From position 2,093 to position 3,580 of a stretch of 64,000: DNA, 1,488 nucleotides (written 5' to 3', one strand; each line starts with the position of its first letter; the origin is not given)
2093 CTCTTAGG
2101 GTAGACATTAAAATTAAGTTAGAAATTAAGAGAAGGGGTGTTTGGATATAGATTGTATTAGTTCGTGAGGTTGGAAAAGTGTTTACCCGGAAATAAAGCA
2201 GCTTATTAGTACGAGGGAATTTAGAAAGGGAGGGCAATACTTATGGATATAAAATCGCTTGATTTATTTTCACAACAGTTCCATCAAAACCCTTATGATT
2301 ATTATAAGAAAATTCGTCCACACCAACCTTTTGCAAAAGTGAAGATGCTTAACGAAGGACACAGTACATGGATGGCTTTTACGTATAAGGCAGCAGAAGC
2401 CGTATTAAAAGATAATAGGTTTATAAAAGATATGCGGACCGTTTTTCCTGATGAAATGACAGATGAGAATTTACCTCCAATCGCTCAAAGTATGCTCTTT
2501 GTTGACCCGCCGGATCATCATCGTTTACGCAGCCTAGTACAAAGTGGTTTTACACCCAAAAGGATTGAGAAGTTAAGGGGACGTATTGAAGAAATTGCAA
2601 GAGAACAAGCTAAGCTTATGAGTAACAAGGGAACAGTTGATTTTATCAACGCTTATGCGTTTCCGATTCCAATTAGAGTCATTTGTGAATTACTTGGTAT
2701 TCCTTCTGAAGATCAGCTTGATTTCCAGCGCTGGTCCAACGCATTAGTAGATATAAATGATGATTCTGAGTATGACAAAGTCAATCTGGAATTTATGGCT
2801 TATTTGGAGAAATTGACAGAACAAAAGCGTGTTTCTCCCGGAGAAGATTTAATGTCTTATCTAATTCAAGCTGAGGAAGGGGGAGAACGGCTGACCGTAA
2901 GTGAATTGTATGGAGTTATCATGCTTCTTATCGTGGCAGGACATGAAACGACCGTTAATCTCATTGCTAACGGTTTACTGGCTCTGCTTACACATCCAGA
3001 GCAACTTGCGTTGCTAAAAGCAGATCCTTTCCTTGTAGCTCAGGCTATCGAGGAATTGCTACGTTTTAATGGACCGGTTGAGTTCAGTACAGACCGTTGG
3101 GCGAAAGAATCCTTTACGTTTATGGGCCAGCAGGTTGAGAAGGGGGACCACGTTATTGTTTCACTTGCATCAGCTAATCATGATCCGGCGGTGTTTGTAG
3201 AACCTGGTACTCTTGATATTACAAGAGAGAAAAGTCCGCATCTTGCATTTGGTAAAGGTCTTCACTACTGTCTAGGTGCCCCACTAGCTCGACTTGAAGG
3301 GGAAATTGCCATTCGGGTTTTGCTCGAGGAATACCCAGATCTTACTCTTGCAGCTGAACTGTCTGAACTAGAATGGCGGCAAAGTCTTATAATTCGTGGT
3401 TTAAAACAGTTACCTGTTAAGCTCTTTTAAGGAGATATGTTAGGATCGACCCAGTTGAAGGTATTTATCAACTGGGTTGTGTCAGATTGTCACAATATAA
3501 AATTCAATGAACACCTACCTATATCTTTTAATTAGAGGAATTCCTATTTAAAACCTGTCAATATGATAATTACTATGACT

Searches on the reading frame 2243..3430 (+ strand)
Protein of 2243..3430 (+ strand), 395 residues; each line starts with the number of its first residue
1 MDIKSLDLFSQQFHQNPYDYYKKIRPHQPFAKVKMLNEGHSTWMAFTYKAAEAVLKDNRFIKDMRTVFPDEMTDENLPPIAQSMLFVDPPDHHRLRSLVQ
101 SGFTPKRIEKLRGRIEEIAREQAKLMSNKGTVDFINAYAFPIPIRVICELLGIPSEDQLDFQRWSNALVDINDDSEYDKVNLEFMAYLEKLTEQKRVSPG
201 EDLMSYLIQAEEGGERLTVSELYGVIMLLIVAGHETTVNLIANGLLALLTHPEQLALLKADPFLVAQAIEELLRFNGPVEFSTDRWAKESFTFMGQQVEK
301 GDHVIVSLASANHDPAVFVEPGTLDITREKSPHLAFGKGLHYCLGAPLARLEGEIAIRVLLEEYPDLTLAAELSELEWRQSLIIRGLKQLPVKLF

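Call 68: search_protein_families(library=pfam, proteins=[window:2243-3430:+], max_evalue=0.00001)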
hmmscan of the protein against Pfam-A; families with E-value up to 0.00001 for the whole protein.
window:2243-3430:+ (395 aa): 1 family
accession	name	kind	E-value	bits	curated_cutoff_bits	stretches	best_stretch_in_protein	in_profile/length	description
PF00067.27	p450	-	4e-30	105.4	22.8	2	265-364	324-432/462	Cytochrome P450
